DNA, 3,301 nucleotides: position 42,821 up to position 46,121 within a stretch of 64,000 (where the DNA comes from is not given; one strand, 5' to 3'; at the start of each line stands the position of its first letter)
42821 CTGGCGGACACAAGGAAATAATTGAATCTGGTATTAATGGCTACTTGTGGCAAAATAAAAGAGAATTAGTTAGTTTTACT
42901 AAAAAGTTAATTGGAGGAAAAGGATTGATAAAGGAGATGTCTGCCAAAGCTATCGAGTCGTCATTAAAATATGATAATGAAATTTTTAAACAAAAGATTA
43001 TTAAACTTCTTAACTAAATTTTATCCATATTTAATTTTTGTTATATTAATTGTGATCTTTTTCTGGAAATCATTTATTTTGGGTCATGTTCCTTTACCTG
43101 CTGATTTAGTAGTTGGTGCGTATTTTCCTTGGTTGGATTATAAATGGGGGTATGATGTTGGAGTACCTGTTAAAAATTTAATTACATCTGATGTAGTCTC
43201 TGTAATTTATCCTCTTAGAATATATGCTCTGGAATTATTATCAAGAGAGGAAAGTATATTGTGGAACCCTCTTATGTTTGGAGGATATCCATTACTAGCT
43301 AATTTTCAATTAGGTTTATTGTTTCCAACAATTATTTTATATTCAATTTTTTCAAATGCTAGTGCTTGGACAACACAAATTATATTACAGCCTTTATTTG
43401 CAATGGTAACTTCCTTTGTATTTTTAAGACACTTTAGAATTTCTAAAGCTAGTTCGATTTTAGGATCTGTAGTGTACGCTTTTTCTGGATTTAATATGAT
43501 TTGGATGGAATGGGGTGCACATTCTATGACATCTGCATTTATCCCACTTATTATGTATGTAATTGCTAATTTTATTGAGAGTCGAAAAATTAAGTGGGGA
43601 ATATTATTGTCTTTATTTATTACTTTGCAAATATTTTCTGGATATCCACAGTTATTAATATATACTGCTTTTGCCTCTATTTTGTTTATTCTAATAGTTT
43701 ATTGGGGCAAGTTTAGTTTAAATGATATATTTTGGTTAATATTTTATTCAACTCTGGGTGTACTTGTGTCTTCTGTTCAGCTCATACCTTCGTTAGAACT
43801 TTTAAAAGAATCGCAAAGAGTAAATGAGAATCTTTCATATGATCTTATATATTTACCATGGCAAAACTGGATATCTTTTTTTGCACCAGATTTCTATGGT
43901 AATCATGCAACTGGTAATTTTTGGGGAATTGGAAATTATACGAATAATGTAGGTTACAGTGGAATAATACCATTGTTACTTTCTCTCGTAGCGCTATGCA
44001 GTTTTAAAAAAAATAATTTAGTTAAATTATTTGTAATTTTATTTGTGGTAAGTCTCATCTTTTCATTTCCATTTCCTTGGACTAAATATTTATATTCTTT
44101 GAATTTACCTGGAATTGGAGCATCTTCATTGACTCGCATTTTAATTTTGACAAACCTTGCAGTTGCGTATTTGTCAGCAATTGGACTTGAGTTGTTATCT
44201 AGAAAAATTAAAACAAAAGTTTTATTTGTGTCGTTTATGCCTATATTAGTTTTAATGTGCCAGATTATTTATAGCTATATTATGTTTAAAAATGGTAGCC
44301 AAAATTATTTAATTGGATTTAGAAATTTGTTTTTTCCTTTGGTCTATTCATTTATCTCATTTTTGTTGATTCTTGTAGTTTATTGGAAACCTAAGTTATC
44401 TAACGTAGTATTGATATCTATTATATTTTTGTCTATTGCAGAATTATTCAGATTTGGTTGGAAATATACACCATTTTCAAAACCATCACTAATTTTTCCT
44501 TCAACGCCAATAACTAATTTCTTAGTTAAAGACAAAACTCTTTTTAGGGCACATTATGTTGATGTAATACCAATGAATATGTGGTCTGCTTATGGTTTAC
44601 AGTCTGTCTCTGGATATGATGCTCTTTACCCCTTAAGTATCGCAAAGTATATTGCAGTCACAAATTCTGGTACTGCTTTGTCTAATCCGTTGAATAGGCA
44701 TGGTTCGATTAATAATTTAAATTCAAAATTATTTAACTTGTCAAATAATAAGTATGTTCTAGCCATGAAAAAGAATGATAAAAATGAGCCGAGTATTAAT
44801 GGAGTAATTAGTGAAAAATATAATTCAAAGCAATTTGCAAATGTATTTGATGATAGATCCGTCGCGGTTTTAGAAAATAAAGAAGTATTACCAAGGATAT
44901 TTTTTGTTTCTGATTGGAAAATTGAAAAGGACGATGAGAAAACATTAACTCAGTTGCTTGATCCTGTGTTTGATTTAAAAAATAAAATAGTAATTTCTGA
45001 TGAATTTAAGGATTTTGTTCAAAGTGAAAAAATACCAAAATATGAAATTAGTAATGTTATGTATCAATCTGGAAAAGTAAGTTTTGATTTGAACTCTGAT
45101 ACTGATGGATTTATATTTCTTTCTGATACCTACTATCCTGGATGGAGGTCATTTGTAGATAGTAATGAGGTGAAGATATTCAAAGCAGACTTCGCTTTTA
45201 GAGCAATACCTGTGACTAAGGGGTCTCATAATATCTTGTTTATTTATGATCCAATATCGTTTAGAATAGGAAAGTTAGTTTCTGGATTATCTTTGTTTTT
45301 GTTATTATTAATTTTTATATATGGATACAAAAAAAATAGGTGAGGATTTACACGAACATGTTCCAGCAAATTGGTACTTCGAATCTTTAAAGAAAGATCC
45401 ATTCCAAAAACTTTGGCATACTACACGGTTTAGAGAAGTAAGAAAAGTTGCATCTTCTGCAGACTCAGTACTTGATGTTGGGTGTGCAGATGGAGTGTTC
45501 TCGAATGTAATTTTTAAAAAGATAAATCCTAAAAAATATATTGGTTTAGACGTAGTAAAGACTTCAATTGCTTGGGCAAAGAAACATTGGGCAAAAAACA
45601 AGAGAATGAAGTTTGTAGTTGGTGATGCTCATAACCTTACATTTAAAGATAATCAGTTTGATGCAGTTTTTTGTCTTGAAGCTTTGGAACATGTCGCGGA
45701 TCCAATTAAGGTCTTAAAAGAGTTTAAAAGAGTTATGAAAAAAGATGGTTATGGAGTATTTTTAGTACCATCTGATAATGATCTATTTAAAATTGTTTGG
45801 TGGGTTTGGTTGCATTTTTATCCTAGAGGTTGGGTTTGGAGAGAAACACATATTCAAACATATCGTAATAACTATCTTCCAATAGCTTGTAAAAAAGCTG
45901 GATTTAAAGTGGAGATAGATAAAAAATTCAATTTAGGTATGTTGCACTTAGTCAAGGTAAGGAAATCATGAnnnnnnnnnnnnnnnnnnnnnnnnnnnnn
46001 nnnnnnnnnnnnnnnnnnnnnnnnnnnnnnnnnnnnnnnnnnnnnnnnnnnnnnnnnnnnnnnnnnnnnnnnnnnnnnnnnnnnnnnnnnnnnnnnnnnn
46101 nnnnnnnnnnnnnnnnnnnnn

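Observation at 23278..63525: Hyper-expanded, modular membrane-glycosyltransferase supercluster: candidate novel protein or cell-envelope glycosylation system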

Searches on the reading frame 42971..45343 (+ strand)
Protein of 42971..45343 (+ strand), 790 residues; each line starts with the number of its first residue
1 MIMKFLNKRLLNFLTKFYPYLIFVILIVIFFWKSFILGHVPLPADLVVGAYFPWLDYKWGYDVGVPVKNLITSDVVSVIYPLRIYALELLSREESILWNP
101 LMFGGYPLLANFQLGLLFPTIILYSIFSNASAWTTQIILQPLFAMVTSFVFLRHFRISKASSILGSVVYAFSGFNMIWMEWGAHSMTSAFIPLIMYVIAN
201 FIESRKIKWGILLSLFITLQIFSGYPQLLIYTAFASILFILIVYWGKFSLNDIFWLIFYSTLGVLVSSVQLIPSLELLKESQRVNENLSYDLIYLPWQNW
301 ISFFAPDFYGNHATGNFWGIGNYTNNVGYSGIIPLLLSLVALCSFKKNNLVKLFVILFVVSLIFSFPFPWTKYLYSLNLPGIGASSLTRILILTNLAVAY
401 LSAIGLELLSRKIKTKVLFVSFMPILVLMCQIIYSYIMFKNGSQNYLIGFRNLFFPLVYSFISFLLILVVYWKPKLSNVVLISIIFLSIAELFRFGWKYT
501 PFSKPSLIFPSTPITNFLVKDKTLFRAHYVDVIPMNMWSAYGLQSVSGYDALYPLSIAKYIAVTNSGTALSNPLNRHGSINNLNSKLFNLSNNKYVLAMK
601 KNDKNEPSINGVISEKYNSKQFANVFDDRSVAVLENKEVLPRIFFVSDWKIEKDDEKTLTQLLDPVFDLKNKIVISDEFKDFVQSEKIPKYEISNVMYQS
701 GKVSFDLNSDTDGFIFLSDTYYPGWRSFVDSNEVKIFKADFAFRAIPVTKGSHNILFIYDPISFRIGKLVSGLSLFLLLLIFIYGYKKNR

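Call 5: search_protein_families(library=pfam, proteins=[window:42971-45343:+], max_evalue=0.01)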
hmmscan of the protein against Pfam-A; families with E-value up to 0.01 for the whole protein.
window:42971-45343:+ (790 aa): 1 family
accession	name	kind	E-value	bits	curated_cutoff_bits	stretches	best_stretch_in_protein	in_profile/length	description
PF09586.16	YfhO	-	2.7e-18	66.2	28.5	2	687-771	750-835/835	Bacterial membrane protein YfhO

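Call 13: find_encoding_contigs(protein=window:42971-45343:+, flank=10000, max_places=6)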
Protein window:42971-45343:+ (790 aa): 3 contigs read that carry it; 2 places shown.
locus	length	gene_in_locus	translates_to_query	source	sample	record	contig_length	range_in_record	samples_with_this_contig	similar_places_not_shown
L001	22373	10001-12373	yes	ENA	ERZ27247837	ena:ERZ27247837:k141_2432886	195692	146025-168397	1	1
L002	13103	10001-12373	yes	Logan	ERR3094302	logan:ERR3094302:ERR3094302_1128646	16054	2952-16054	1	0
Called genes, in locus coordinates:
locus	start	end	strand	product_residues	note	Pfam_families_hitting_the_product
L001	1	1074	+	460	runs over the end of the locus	-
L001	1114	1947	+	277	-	PF02498:Bro-N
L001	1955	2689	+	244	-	PF00106:adh_short, PF13561:adh_short_C2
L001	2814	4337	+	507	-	PF02366:PMT (weak), PF13231:PMT_2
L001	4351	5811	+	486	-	PF01943:Polysacc_synt, PF13440:Polysacc_synt_3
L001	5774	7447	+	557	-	-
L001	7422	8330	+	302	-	PF00535:Glycos_transf_2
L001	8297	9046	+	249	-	PF00535:Glycos_transf_2 (weak)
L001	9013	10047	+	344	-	PF13439:Glyco_transf_4 (faint), PF00534:Glycos_transf_1, PF13692:Glyco_trans_1_4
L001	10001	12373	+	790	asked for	PF09586:YfhO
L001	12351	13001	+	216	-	PF05219:DREV (weak), PF01209:Ubie_methyltran, PF13489:Methyltransf_23, PF01728:FtsJ (weak), PF13847:Methyltransf_31, PF08241:Methyltransf_11, PF08242:Methyltransf_12, PF13649:Methyltransf_25, +2 more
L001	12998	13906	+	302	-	PF00535:Glycos_transf_2, PF10111:Glyco_tranf_2_2 (faint), PF13641:Glyco_tranf_2_3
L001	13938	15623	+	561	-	PF10131:PTPS_related (weak)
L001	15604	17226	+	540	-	PF10131:PTPS_related (weak)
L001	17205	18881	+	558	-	-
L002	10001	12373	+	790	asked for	PF09586:YfhO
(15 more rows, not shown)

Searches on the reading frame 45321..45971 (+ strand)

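Call 5: search_protein_families(library=pfam, proteins=[window:45321-45971:+], max_evalue=0.01)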
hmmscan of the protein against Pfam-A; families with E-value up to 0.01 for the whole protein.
window:45321-45971:+ (216 aa): 15 families
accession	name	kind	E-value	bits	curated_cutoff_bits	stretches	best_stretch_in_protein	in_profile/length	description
PF08241.18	Methyltransf_11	-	5.3e-24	85.1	21.2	1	51-146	1-94/95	Methyltransferase domain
PF13847.12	Methyltransf_31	-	1.4e-23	83.6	27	1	45-147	2-109/145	Methyltransferase domain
PF13649.12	Methyltransf_25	-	4.8e-21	75.7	27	1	50-143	1-97/97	Methyltransferase domain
PF13489.12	Methyltransf_23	-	5.7e-21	75.4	27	1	45-197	21-161/164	Methyltransferase domain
PF08242.18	Methyltransf_12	-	1.3e-14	55.1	30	1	51-143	1-96/98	Methyltransferase domain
PF01209.24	Ubie_methyltran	-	6.8e-10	39.1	20.1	1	30-150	33-154/233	ubiE/COQ5 methyltransferase family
PF01728.25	FtsJ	-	2.7e-06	27.9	24.1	1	45-117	20-96/181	FtsJ-like methyltransferase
PF07021.18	MetW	-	4.3e-06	26.9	21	1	37-141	4-104/193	Methionine biosynthesis protein MetW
PF05219.18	DREV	-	7.2e-06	25.7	26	1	25-144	75-183/265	DREV methyltransferase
PF06325.19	PrmA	-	1.5e-05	25.1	22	1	42-145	157-256/296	Ribosomal protein L11 methyltransferase (PrmA)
PF05175.20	MTS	-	6.6e-05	23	23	1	47-118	32-104/170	Methyltransferase small domain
PF05401.17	NodS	-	7e-05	23.2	24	1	42-132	39-126/201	Nodulation protein S (NodS)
PF08003.17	Methyltransf_9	-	0.00075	19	23.8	1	48-144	117-214/315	Protein of unknown function (DUF1698)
PF12847.13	Methyltransf_18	-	0.0016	18.9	27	1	35-106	3-77/151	Methyltransferase domain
PF02353.26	CMAS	-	0.0024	17.7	27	1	47-144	63-161/273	Mycolic acid cyclopropane synthetase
